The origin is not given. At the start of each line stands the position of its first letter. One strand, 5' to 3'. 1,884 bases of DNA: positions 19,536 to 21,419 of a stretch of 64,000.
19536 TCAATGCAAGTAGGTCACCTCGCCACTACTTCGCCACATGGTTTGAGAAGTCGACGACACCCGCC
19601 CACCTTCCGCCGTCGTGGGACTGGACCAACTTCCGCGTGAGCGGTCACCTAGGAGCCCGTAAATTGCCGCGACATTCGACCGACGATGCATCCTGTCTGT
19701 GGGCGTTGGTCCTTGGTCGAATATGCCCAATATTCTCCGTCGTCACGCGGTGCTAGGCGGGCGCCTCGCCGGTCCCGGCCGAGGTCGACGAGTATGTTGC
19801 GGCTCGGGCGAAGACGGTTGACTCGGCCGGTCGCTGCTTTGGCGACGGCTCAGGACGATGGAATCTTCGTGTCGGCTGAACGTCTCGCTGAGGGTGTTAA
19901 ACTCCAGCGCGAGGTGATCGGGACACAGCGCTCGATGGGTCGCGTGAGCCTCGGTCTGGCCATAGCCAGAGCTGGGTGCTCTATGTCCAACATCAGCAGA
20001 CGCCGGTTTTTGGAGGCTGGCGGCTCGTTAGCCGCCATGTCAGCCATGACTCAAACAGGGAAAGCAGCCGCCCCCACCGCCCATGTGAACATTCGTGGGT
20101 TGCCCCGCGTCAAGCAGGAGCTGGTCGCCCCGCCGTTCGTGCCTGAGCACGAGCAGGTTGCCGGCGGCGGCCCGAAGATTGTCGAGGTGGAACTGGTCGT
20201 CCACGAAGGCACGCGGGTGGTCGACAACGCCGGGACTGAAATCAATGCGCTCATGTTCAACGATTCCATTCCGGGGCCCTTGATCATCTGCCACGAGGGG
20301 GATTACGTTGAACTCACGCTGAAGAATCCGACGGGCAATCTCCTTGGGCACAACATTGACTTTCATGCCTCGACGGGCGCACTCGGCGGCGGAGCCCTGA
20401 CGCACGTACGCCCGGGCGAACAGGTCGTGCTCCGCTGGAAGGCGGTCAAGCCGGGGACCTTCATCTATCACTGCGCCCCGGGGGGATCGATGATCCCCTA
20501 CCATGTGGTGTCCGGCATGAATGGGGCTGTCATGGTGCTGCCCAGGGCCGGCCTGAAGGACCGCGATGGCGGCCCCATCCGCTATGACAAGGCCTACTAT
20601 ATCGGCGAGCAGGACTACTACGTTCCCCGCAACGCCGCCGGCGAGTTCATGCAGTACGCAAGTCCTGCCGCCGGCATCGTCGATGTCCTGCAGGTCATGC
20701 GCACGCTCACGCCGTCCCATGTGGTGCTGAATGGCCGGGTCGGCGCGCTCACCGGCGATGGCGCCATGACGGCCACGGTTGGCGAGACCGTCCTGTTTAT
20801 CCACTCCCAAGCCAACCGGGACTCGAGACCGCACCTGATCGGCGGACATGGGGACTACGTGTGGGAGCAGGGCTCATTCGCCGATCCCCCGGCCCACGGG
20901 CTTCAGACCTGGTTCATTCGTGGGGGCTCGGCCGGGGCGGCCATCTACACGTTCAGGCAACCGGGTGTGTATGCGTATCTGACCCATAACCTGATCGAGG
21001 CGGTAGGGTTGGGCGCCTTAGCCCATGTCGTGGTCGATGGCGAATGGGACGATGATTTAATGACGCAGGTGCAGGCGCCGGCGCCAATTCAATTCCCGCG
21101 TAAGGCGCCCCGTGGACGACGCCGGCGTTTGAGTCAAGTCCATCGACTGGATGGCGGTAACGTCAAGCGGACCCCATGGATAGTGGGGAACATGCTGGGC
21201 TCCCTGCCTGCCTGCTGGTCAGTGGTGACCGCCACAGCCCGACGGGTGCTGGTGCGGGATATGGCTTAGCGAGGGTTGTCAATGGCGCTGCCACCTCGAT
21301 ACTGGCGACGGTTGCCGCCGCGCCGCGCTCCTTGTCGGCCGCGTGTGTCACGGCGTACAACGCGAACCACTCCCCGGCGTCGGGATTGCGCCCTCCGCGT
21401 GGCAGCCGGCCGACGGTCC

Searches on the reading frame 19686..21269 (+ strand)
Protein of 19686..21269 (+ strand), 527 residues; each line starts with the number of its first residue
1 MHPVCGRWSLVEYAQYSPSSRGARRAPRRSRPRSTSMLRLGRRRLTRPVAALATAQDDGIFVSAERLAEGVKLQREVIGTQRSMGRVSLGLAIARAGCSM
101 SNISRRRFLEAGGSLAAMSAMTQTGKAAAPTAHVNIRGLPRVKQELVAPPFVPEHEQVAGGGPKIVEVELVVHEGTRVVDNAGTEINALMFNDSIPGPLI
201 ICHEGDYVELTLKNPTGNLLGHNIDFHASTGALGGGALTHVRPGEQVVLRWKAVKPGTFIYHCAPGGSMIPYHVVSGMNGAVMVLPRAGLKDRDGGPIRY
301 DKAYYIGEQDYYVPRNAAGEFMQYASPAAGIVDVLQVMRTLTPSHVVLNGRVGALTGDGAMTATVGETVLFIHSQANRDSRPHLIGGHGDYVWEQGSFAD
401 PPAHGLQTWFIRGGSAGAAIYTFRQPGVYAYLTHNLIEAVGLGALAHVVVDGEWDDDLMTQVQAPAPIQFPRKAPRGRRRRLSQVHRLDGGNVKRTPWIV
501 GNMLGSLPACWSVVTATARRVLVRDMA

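Call 24: search_protein_families(library=pfam, proteins=[window:19686-21269:+], max_evalue=0.00001)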
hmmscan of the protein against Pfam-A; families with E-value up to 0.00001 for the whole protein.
window:19686-21269:+ (527 aa): 2 families
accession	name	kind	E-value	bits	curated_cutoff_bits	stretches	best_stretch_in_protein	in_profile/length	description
PF00394.28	Cu-oxidase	-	3.4e-11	43.9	21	1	303-454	2-157/157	Multicopper oxidase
PF07732.21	Cu-oxidase_3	-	9.6e-08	32.6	21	1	182-287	11-117/119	Multicopper oxidase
